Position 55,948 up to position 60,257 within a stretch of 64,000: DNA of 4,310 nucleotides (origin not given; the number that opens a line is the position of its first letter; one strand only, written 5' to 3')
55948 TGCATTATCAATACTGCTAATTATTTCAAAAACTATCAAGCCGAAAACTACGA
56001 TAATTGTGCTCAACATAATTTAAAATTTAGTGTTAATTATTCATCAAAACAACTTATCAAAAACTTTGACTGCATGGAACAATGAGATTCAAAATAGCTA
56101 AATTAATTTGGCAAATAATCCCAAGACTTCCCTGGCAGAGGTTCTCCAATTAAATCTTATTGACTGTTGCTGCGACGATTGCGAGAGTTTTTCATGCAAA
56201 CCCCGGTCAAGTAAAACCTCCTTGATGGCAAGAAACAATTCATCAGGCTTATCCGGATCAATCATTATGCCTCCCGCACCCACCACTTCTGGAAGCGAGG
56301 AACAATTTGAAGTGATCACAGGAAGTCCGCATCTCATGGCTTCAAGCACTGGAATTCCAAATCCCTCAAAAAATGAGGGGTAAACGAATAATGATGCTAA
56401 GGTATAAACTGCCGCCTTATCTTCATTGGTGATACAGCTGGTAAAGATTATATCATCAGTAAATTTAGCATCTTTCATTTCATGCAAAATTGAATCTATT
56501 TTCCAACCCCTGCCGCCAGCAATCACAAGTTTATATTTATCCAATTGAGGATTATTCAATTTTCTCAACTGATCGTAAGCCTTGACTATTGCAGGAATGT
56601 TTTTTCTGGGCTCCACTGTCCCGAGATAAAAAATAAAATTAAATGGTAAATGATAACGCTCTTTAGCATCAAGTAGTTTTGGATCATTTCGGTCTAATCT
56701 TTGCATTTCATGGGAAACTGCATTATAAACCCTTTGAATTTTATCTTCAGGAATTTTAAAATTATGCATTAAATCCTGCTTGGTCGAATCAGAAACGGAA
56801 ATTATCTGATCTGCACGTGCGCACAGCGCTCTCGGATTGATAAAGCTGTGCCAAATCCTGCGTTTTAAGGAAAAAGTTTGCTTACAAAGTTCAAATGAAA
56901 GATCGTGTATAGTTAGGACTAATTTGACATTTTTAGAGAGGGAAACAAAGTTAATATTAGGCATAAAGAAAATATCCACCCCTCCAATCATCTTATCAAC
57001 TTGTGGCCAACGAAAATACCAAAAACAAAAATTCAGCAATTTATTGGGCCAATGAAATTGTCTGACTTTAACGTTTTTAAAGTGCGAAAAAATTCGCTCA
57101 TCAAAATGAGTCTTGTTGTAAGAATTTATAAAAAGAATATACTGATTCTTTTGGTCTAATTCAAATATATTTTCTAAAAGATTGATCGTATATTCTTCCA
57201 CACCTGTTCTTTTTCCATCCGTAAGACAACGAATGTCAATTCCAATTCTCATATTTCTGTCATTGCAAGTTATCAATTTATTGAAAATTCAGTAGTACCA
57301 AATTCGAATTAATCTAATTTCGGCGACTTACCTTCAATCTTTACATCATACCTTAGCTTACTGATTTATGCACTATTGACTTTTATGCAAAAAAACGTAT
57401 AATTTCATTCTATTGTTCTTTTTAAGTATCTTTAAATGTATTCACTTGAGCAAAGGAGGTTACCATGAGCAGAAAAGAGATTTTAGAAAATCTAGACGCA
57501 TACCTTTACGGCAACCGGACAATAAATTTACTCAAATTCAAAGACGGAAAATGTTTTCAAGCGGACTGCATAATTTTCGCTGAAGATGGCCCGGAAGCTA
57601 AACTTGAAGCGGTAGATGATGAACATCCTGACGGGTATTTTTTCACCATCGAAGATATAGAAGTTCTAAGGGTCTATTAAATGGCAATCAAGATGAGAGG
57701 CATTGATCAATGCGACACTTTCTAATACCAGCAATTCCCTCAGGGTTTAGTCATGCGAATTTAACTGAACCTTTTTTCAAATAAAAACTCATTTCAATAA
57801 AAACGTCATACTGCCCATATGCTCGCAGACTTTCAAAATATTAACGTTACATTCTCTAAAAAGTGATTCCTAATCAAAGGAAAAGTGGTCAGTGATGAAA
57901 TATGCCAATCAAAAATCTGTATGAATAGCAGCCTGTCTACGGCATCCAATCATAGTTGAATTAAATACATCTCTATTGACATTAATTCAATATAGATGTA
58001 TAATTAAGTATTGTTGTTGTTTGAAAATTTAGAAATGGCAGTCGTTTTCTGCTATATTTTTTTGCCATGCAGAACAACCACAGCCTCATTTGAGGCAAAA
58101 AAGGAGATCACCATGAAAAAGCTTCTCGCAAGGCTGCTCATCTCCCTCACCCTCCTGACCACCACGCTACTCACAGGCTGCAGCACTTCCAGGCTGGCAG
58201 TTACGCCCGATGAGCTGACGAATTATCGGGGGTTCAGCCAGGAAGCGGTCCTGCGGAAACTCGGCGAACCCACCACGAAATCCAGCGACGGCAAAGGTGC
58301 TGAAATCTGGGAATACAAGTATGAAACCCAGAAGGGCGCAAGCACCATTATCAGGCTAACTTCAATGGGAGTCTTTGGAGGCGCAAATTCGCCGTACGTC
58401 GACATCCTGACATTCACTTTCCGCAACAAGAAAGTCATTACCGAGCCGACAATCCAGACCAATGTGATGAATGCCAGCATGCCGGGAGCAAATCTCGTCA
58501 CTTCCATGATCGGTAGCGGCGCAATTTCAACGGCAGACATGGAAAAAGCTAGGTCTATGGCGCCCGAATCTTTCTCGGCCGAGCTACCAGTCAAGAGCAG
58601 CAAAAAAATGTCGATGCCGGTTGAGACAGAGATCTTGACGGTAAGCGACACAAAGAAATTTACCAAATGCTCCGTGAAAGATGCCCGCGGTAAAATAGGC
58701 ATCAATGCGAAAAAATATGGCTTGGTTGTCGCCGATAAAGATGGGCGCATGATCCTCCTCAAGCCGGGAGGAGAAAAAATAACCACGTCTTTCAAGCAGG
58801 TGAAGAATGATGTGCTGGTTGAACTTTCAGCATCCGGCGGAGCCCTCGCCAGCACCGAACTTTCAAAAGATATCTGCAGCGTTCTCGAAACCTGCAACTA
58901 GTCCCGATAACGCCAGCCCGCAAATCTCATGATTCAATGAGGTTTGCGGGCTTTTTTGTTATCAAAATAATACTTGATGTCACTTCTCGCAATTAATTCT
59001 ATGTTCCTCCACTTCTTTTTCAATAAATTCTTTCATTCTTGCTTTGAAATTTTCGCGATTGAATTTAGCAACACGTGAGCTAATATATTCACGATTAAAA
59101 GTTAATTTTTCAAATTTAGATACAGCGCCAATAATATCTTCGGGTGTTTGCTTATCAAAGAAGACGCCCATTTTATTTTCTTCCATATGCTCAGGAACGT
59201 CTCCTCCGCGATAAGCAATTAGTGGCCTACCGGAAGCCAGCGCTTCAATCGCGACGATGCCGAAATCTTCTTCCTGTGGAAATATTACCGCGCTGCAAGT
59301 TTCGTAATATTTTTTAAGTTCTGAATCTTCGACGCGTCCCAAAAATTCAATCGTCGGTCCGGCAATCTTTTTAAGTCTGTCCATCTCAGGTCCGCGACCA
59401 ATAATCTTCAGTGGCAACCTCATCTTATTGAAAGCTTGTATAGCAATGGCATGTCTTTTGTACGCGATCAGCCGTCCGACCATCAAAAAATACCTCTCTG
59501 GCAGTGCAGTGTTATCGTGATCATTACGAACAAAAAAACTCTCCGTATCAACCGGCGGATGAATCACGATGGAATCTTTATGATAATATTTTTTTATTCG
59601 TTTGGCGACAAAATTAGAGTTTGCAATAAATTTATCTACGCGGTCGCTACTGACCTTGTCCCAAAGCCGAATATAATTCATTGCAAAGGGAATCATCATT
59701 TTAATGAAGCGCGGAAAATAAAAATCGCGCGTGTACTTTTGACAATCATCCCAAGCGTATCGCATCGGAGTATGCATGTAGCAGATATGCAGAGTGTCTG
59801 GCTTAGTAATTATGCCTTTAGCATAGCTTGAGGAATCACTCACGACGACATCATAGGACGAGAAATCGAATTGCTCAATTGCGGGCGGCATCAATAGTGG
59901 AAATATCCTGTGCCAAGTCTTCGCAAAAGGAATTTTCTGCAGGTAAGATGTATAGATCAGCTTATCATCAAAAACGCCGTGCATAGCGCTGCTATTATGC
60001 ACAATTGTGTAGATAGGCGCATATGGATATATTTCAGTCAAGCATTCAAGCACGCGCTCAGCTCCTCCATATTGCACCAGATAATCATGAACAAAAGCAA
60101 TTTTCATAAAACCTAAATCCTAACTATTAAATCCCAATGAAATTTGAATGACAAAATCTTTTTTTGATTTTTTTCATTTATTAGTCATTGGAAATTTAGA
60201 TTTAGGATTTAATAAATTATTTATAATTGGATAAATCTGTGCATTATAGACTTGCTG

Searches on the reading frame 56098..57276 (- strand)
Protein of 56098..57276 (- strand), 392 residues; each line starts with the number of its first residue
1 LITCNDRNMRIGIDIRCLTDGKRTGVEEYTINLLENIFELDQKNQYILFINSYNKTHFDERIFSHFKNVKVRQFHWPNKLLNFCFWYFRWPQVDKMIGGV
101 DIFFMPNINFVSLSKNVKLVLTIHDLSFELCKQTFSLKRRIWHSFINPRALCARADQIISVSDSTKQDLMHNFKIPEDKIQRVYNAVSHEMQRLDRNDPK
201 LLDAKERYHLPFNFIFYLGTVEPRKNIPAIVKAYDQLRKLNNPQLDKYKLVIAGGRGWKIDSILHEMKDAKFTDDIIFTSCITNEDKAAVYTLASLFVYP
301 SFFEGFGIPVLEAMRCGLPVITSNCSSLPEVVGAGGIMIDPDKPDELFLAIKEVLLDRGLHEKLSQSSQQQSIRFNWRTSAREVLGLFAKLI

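Call 82: search_protein_families(library=pfam, proteins=[window:56098-57276:-], max_evalue=0.00001)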
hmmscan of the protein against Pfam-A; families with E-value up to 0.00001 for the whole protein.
window:56098-57276:- (392 aa): 4 families
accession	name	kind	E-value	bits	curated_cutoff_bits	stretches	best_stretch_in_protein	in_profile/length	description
PF00534.26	Glycos_transf_1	-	1.3e-32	113.1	26.4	1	212-370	15-171/172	Glycosyl transferases group 1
PF13692.12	Glyco_trans_1_4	-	4.2e-26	92.3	27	1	215-356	4-141/142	Glycosyl transferases group 1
PF13439.12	Glyco_transf_4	-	2.8e-14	53.9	28.5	1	25-190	3-169/170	Glycosyltransferase Family 4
PF20706.3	GT4-conflict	-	7.1e-09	35.6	26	1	213-329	198-317/385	Family 4 Glycosyltransferase in conflict systems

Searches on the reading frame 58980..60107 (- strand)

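Call 82: search_protein_families(library=pfam, proteins=[window:58980-60107:-], max_evalue=0.00001)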
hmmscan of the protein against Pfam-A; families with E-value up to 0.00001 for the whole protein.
window:58980-60107:- (375 aa): 3 families
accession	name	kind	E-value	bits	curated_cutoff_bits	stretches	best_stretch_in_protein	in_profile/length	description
PF00534.26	Glycos_transf_1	-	1.3e-24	87.1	26.4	1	203-343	14-166/172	Glycosyl transferases group 1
PF13692.12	Glyco_trans_1_4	-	2.2e-21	77.1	27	1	205-331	2-138/142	Glycosyl transferases group 1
PF13439.12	Glyco_transf_4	-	3.7e-08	34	28.5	1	59-189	48-169/170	Glycosyltransferase Family 4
